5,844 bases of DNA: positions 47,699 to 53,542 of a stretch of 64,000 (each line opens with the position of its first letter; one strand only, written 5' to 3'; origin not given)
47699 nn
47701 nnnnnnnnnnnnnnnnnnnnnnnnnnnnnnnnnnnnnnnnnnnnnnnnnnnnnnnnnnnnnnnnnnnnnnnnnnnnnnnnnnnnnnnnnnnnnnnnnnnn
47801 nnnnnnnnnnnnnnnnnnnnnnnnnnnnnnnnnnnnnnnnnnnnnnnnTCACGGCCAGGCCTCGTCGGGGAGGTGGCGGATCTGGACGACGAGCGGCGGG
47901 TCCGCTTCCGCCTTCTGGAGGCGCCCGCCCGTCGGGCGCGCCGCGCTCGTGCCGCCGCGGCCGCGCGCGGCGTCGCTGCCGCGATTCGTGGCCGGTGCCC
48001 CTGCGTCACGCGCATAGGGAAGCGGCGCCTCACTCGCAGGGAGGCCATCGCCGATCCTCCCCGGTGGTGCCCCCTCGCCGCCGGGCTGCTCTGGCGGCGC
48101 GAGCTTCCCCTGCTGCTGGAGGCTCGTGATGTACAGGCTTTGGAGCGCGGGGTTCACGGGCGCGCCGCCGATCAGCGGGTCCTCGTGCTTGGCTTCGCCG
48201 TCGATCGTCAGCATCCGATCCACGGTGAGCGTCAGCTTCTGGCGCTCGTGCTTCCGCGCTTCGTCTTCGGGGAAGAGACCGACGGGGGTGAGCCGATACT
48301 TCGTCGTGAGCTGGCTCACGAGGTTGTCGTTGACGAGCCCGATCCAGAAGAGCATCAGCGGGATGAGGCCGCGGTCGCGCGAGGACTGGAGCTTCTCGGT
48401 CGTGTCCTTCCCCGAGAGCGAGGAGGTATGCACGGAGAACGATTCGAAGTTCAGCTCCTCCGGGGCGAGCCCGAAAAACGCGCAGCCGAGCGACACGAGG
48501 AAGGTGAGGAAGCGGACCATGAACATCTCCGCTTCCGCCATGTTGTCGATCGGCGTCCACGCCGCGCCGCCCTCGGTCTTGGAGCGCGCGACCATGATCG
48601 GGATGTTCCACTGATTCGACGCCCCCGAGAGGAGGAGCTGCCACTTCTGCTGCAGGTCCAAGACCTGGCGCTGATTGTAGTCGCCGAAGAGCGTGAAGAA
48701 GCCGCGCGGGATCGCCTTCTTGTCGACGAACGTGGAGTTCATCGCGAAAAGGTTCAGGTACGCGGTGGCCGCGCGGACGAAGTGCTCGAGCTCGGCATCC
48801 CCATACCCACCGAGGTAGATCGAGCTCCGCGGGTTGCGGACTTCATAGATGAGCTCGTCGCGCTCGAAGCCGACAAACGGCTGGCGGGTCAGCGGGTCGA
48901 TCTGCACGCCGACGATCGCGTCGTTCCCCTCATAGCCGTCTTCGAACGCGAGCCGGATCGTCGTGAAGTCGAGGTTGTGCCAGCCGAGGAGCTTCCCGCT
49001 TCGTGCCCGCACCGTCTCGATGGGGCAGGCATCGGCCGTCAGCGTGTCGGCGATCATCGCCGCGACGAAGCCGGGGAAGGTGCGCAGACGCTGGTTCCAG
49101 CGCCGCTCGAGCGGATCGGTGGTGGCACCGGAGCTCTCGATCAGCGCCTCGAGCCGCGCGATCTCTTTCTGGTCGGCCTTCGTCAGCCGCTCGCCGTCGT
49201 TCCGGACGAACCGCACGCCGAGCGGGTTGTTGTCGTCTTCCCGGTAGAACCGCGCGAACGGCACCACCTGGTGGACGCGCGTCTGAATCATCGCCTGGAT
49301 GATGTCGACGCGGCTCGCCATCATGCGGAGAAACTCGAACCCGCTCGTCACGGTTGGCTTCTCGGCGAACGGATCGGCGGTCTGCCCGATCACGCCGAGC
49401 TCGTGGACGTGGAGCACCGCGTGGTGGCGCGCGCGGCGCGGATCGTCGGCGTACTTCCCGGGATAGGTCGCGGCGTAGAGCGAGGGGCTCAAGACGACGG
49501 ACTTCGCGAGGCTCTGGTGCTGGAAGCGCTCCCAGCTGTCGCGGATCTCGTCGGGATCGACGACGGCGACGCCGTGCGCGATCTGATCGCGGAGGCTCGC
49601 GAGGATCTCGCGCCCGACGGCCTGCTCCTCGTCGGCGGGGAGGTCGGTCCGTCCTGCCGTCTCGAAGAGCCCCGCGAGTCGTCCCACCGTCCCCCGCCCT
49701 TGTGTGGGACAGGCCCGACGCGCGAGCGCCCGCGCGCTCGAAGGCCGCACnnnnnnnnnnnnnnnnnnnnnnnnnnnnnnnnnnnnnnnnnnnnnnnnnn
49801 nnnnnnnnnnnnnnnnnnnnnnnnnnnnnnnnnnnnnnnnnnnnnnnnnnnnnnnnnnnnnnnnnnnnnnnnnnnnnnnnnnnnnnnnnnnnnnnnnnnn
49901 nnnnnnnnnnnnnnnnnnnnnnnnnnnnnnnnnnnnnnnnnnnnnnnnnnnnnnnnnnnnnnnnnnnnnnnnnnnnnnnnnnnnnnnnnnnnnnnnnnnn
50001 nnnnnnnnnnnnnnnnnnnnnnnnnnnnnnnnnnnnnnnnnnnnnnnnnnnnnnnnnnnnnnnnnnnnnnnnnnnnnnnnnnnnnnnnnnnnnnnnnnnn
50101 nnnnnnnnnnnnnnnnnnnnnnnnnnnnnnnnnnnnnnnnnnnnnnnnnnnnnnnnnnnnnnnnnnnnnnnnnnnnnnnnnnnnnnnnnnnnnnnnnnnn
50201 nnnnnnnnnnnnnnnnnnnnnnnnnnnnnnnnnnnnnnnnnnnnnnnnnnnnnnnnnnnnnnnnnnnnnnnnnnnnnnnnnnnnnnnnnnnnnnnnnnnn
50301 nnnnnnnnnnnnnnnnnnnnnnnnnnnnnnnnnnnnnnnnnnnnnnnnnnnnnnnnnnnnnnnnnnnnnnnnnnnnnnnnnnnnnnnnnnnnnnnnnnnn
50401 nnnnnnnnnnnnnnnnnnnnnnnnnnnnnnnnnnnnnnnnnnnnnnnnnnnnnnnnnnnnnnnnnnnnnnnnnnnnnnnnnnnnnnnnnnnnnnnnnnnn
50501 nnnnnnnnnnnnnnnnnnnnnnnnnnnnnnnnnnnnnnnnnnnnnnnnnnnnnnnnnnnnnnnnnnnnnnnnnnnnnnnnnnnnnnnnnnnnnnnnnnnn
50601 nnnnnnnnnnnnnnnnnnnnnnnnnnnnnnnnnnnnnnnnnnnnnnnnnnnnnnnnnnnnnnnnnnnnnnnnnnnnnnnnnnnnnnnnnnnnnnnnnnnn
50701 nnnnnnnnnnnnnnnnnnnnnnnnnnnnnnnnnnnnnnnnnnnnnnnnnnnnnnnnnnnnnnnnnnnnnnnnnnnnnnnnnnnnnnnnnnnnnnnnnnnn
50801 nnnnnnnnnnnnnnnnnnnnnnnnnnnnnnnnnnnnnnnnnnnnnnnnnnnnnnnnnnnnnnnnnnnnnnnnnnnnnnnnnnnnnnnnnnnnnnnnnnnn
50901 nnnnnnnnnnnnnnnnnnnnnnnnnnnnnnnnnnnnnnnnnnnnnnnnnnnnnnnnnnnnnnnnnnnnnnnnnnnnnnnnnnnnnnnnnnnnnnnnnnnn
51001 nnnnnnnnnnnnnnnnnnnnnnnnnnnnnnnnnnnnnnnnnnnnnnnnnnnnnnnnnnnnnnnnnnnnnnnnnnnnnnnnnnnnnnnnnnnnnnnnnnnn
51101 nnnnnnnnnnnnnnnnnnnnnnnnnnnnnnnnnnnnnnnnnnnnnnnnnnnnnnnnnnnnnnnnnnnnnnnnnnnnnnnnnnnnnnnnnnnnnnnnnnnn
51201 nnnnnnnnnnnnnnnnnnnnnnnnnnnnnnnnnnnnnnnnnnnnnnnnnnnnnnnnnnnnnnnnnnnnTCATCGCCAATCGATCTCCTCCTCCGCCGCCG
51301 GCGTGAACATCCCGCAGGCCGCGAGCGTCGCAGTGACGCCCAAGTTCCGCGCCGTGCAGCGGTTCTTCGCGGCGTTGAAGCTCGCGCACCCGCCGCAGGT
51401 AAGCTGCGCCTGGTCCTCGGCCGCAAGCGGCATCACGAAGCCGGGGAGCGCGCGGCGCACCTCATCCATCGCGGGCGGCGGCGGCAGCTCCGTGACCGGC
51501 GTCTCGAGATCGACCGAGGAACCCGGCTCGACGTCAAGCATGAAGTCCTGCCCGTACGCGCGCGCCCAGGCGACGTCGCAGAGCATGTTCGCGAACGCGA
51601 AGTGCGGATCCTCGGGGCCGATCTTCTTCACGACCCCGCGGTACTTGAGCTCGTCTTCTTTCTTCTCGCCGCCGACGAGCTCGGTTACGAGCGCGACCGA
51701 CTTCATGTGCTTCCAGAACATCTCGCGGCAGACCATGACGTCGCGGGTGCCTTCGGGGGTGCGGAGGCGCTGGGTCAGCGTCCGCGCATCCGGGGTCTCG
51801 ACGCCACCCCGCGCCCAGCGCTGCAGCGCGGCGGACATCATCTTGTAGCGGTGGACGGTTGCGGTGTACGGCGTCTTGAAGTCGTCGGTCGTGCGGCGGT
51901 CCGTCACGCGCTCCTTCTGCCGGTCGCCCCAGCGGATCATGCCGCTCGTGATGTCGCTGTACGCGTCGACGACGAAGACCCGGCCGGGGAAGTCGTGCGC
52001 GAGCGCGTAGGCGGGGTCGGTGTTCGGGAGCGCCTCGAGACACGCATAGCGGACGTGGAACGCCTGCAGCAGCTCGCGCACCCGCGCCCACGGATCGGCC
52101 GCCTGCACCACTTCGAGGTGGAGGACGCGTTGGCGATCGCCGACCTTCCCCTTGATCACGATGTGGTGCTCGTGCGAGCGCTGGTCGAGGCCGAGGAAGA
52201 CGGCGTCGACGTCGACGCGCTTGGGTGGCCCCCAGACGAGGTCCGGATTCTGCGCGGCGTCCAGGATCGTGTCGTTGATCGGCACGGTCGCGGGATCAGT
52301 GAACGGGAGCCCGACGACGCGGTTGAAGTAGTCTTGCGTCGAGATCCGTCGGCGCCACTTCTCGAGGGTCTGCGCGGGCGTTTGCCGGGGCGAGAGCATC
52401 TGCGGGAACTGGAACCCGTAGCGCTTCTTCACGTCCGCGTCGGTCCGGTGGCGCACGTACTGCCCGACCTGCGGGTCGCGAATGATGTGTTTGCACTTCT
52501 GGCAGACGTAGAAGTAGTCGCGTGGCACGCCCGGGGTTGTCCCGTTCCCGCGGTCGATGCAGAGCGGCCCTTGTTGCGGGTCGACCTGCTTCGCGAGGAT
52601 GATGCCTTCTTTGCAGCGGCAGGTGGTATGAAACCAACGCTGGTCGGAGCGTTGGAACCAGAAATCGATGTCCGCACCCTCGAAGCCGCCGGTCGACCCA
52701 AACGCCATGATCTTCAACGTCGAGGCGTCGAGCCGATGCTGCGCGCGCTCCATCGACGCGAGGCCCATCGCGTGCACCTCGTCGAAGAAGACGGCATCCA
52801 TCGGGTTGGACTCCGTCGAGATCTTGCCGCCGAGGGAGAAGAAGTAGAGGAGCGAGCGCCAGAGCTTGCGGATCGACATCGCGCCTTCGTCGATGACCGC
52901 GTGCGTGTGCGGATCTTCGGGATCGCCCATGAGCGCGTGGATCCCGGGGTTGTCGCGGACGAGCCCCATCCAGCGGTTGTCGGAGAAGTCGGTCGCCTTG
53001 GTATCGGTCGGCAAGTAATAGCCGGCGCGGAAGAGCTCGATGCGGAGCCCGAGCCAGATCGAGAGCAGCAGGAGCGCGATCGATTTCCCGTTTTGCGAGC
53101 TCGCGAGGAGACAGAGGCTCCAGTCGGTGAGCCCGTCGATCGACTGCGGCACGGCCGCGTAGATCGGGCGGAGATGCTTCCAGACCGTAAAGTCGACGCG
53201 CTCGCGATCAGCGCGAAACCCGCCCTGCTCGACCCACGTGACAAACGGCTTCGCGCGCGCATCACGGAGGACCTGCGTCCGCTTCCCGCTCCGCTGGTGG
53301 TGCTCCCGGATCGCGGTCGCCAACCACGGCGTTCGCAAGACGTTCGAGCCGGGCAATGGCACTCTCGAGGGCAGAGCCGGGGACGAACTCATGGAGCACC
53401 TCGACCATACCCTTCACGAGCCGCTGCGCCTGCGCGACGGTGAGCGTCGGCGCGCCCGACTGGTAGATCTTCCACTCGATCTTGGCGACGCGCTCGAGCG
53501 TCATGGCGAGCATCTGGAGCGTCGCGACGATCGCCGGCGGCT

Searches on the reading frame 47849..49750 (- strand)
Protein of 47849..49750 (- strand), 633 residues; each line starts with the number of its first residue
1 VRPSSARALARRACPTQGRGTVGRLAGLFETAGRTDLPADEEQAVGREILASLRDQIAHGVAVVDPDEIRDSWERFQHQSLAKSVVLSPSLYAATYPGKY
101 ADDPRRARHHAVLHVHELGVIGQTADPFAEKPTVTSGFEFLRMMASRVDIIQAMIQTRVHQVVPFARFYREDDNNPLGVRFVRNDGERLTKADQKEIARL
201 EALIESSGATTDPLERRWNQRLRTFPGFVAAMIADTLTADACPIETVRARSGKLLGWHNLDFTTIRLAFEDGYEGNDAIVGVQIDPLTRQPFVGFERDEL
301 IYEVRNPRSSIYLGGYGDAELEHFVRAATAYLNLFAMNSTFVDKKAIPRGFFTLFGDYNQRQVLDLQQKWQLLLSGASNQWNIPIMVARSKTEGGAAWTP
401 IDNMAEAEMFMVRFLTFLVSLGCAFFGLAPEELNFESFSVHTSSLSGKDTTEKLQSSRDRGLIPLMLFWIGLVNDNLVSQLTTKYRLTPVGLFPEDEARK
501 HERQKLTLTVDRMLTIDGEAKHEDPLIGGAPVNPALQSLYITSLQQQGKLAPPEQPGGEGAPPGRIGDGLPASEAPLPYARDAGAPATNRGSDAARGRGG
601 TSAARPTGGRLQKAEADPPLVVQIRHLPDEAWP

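Call 9: search_protein_families(library=phrogs, proteins=[window:47849-49750:-], max_evalue=0.001)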
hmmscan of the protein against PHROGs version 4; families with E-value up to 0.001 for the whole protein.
window:47849-49750:- (633 aa): 3 families
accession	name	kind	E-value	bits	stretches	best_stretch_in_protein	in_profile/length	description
phrog_15361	-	head and packaging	1.7e-19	71.1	1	149-387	93-327/328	portal protein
phrog_12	-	head and packaging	3.6e-17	63.6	1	216-567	132-458/646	portal protein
phrog_11117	-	head and packaging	1.8e-14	54.9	1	356-516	5-162/264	portal protein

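Call 10: search_protein_families(library=pfam, proteins=[window:47849-49750:-], max_evalue=0.001)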
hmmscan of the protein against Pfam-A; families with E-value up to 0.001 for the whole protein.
window:47849-49750:- (633 aa): 1 family
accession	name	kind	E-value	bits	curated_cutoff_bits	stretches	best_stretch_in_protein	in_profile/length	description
PF04860.17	Phage_portal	-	1.2e-06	28.4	39.1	1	222-434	48-239/321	Phage portal protein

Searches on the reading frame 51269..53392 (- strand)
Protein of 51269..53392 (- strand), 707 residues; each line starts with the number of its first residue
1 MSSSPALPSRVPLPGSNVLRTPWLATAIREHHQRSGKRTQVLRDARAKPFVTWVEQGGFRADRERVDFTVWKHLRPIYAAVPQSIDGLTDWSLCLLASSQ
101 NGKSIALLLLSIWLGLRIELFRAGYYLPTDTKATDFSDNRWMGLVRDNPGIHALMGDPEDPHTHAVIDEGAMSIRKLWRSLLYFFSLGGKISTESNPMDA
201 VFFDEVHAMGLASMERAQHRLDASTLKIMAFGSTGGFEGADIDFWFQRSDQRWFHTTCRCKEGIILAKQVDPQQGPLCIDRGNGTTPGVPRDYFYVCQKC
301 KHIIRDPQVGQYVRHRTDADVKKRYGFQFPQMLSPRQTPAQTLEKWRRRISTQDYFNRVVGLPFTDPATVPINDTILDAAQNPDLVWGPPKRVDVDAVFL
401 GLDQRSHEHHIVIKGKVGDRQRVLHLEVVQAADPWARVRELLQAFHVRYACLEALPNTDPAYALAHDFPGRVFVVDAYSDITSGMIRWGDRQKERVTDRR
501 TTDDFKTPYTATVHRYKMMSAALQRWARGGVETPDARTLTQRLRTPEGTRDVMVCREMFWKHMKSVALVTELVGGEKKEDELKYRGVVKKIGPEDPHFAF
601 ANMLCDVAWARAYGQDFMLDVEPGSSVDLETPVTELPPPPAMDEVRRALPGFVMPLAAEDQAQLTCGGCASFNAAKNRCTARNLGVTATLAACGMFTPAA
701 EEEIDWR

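Call 9: search_protein_families(library=phrogs, proteins=[window:51269-53392:-], max_evalue=0.001)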
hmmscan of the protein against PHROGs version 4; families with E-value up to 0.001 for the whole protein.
window:51269-53392:- (707 aa): 3 families
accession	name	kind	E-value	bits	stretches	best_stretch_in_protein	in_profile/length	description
phrog_675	-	head and packaging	6.3e-66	223.8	1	50-612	24-550/576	terminase large subunit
phrog_15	-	head and packaging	4.6e-08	32.8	1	217-346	526-661/1330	terminase large subunit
phrog_12876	-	head and packaging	3.5e-06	27.8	1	168-361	30-235/235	terminase large subunit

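Call 10: search_protein_families(library=pfam, proteins=[window:51269-53392:-], max_evalue=0.001)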
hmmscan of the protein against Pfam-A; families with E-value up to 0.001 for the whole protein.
window:51269-53392:- (707 aa): 1 family
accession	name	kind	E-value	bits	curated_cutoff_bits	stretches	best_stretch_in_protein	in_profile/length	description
PF05876.18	GpA_ATPase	-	3e-05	24.3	25.6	1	97-310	34-239/247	Phage terminase large subunit gpA, ATPase domain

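Call 59: search_dna_similar(query=window:51269-53392:-, collection=phages, mode=protein, max_rows=12)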
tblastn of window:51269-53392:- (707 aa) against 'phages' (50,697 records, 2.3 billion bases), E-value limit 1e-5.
Records with a match: 145; places in all: 145; records where one place covers at least 80% of the query: 9.
Best place of each record, by identity: <60% 145.
By first word of the organism name: Bacillus 106; Enterococcus 16; Pseudomonas 6; Thermus 5; Bordetella 2; Lactobacillus 2; Yersinia 1; Enterobacter 1; Escherichia 1; Aeromonas 1; and 4 more.
By host as written in the record: Bacillus thuringiensis subsp. kurstaki 17; - 15; Bacillus thuringiensis subspecies kurstaki 9; Bacillus thuringiensis kurstaki 7; Bacillus subtilis BEST7003 6; Bacillus cereus 6; Bacillus subtilis 6; Enterococcus faecalis 5; and 47 more.
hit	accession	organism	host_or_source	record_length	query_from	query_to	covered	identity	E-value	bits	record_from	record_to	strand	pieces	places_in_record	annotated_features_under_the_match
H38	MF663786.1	Bordetella phage vB_BbrM_PHB04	Bordetella bronchiseptica 4715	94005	48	696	92%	30.1%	4e-77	276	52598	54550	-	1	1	terminase large subunit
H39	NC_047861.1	Bordetella phage vB_BbrM_PHB04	Bordetella bronchiseptica 4715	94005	48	696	92%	30.1%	4e-77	276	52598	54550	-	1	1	terminase large subunit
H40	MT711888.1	Pseudomonas phage Dolphis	Pseudomonas putida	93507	50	696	92%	30.1%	5e-75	270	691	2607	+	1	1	terminase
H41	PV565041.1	Pseudomonas phage Jeremy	Pseudomonas putida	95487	50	696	92%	30.0%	2e-74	268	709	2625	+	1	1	terminase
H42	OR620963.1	Yersinia phage fHe-Yen8-01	Yersinia enterocolitica serotype O:8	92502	77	696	88%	31.1%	7e-76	272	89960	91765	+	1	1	terminase large subunit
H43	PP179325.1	Pseudomonas phage Touem01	Pseudomonas syringae 7C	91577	50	625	81%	33.0%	1e-78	280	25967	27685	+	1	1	hypothetical protein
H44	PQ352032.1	Enterobacter phage phiT5282EW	Enterobacter sp.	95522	77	702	89%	29.8%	3e-72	261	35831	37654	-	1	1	hypothetical protein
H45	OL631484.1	Escherichia phage ECML-606-1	Escherichia coli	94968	77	702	89%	29.8%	1e-71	260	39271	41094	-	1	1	hypothetical protein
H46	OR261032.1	Aeromonas phage ST4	Aeromonas hydrophila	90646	122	614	70%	34.5%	5e-84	296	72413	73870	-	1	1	terminase large subunit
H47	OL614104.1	Morganella phage Mecenats66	Morganella sp.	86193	19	614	84%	28.0%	5e-60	225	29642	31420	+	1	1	terminase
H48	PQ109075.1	Thermus phage Lalka8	Thermus thermophilus HB8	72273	127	674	78%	27.1%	4e-37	155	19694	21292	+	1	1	TerL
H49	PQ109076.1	Thermus phage Lalka27a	Thermus thermophilus HB27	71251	127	674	78%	27.1%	3e-38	159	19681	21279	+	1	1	TerL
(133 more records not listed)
